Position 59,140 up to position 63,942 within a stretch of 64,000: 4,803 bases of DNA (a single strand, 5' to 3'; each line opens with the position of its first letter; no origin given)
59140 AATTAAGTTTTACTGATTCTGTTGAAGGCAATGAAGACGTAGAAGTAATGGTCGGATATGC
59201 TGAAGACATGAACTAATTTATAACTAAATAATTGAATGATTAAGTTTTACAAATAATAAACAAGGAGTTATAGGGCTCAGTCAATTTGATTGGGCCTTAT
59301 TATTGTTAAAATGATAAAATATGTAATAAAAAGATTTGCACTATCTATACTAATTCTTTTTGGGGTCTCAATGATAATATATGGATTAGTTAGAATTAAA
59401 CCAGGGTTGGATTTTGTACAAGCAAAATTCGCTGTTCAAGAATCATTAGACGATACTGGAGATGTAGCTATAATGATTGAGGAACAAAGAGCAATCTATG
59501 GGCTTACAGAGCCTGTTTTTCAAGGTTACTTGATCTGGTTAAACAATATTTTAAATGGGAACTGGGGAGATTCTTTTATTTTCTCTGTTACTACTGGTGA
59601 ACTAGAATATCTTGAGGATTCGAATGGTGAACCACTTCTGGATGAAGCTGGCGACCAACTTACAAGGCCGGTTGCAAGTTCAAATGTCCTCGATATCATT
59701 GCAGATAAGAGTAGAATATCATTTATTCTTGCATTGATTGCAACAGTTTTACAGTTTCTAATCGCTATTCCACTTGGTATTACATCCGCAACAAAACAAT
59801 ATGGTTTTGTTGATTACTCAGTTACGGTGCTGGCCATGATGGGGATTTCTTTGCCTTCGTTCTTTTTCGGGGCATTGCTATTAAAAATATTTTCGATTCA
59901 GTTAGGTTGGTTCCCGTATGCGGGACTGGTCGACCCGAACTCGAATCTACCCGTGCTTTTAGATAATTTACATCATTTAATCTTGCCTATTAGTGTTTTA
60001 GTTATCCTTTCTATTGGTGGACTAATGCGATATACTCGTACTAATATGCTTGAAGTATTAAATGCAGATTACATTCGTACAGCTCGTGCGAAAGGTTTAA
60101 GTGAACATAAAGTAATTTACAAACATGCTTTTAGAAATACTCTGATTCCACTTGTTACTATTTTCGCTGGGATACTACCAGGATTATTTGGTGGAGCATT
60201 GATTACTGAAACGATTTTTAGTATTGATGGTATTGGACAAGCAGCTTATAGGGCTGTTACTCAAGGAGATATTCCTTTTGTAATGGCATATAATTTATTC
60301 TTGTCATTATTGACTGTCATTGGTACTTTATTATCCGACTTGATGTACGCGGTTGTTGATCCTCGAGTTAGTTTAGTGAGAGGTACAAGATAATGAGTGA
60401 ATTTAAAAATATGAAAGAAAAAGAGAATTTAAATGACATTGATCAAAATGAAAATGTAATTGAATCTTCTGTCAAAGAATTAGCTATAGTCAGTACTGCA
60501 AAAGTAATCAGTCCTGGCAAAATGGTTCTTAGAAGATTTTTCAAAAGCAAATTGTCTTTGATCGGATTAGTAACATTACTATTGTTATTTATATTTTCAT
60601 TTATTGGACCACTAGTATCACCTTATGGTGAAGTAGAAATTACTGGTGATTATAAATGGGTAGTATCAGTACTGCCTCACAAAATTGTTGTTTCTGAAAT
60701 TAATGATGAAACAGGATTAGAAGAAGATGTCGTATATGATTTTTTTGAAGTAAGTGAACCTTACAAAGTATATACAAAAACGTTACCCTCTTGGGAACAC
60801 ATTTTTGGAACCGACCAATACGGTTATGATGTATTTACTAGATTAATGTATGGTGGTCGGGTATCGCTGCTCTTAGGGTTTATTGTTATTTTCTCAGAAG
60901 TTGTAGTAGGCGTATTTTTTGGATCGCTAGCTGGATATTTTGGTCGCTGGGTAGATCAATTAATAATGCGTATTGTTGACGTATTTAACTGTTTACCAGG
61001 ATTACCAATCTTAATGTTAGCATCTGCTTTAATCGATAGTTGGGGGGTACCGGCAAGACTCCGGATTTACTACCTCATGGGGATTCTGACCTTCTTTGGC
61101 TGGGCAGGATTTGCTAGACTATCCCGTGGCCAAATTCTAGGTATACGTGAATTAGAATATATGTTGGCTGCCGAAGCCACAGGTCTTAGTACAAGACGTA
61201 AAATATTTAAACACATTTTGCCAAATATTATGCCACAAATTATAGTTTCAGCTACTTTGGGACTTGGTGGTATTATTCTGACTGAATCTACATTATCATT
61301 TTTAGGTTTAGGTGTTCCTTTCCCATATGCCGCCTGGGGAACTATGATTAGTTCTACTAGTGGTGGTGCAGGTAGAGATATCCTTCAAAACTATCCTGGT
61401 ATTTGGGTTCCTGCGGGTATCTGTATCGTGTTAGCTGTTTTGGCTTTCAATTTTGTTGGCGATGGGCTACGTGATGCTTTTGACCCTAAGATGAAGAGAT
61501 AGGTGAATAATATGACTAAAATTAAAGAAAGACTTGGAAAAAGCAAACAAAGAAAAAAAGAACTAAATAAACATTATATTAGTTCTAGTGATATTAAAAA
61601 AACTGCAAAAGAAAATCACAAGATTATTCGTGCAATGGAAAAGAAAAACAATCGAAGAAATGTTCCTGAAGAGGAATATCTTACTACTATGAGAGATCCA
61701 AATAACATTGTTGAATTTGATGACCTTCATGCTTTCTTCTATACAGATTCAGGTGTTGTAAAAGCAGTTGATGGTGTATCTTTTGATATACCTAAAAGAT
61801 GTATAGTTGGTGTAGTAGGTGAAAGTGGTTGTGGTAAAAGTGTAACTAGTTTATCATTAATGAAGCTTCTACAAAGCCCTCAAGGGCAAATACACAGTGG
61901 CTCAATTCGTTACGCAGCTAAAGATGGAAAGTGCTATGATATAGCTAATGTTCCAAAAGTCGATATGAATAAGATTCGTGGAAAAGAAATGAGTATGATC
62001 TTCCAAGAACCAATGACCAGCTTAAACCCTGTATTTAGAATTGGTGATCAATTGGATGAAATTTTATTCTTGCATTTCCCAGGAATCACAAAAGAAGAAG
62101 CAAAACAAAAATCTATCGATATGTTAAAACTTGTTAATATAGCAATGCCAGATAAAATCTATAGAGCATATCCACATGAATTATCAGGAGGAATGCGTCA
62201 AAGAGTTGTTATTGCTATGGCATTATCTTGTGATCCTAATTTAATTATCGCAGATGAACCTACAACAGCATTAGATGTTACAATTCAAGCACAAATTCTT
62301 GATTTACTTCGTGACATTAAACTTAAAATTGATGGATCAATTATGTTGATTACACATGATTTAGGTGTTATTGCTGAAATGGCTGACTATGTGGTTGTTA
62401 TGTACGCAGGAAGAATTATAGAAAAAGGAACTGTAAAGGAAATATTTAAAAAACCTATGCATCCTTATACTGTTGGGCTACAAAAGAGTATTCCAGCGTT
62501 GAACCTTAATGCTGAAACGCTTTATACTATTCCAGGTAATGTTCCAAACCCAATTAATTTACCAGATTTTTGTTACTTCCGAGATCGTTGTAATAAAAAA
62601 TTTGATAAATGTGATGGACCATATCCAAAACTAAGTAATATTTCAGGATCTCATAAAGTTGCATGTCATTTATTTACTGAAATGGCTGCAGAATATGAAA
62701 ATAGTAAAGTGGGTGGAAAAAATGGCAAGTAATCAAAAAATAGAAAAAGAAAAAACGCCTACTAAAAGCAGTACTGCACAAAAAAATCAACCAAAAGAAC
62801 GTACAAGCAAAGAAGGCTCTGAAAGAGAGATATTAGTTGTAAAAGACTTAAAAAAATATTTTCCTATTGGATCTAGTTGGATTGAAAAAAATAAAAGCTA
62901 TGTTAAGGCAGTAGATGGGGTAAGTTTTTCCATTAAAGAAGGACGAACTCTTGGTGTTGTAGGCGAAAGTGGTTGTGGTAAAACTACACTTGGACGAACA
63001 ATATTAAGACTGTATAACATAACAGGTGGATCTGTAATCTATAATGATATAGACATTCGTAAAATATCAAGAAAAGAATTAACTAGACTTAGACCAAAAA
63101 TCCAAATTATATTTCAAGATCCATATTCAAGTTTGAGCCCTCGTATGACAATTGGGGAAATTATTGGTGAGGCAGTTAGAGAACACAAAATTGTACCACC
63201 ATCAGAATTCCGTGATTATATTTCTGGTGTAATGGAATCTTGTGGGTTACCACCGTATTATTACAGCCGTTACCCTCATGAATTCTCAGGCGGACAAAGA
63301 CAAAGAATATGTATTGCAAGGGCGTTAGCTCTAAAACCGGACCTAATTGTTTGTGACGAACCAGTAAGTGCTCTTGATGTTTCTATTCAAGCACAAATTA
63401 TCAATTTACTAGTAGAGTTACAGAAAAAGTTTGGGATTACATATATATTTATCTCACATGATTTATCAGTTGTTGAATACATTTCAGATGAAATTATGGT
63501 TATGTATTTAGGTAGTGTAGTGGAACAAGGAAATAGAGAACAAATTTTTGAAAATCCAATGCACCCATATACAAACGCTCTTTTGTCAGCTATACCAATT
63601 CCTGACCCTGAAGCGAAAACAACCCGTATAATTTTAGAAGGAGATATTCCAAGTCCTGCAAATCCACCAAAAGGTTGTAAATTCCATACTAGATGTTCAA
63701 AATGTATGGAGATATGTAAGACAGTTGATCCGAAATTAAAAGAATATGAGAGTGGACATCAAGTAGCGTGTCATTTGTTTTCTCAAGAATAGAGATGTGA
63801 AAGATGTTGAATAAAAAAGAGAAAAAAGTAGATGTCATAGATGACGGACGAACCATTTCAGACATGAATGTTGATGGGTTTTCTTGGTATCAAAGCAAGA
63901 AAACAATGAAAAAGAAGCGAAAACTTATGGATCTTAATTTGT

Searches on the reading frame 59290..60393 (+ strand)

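Call 39: search_protein_families(library=pfam, proteins=[window:59290-60393:+], max_evalue=0.00001)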
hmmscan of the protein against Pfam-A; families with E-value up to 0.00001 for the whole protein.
window:59290-60393:+ (367 aa): 1 family
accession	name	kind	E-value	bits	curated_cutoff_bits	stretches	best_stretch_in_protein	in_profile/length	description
PF00528.27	BPD_transp_1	-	4.2e-36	124.8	26.4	1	159-361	1-183/184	Binding-protein-dependent transport system inner membrane component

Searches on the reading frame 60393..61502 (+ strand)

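Call 39: search_protein_families(library=pfam, proteins=[window:60393-61502:+], max_evalue=0.00001)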
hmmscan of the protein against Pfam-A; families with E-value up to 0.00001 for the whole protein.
window:60393-61502:+ (369 aa): 2 families
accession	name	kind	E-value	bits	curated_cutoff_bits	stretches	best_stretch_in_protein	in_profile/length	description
PF00528.27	BPD_transp_1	-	1.3e-34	119.9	26.4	1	173-369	1-184/184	Binding-protein-dependent transport system inner membrane component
PF12911.12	OppC_N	-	1.3e-11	44.7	23.9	1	40-79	1-40/53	N-terminal TM domain of oligopeptide transport permease C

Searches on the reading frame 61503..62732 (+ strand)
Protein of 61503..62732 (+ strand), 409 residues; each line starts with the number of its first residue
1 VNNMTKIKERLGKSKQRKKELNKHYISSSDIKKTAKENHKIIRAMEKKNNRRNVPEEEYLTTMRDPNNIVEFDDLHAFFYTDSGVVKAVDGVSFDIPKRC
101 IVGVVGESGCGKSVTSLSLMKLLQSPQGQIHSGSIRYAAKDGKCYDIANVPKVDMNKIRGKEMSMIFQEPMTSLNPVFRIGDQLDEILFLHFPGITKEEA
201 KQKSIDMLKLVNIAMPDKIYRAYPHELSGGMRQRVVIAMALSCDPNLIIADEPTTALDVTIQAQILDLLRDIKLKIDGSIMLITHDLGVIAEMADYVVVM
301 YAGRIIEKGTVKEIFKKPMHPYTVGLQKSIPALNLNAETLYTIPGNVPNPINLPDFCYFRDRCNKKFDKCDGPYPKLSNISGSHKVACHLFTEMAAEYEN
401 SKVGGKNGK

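Call 39: search_protein_families(library=pfam, proteins=[window:61503-62732:+], max_evalue=0.00001)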
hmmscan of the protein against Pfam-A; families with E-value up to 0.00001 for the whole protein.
window:61503-62732:+ (409 aa): 2 families
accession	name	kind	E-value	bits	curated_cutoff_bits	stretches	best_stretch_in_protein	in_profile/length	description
PF00005.33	ABC_tran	-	1.1e-24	88.1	25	1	90-255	2-137/137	ABC transporter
PF08352.17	oligo_HPY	-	5.1e-18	65.7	27.1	1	306-370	1-65/65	Oligopeptide/dipeptide transporter, C-terminal region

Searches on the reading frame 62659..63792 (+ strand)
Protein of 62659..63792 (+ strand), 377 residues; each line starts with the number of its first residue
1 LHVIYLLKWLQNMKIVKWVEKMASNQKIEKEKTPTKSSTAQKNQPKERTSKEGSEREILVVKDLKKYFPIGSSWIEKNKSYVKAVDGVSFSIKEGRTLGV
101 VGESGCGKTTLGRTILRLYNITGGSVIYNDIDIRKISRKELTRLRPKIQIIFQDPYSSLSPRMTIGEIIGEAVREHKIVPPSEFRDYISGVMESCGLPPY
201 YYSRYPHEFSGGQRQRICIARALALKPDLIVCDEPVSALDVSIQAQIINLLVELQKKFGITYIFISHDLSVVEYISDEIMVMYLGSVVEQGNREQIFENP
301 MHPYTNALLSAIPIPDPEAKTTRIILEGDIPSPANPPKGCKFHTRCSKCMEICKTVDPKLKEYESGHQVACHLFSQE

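Call 40: search_protein_families(library=pfam, proteins=[window:62659-63792:+], max_evalue=0.01)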
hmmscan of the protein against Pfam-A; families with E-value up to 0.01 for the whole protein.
window:62659-63792:+ (377 aa): 5 families
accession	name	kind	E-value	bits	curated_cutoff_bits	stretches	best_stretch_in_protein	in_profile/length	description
PF00005.33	ABC_tran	-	1.2e-30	107.3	25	1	86-236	2-136/137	ABC transporter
PF08352.17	oligo_HPY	-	7.7e-21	74.7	27.1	1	288-353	1-65/65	Oligopeptide/dipeptide transporter, C-terminal region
PF13304.12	AAA_21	-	4.7e-06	27.3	27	1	203-272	232-303/304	AAA domain, putative AbiEii toxin, Type IV TA system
PF13401.12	AAA_22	-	0.00012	22.8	27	1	98-163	8-70/130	AAA domain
PF00006.31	ATP-synt_ab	-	0.0094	16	29.5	0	82-131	2-49/213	ATP synthase alpha/beta family, nucleotide-binding domain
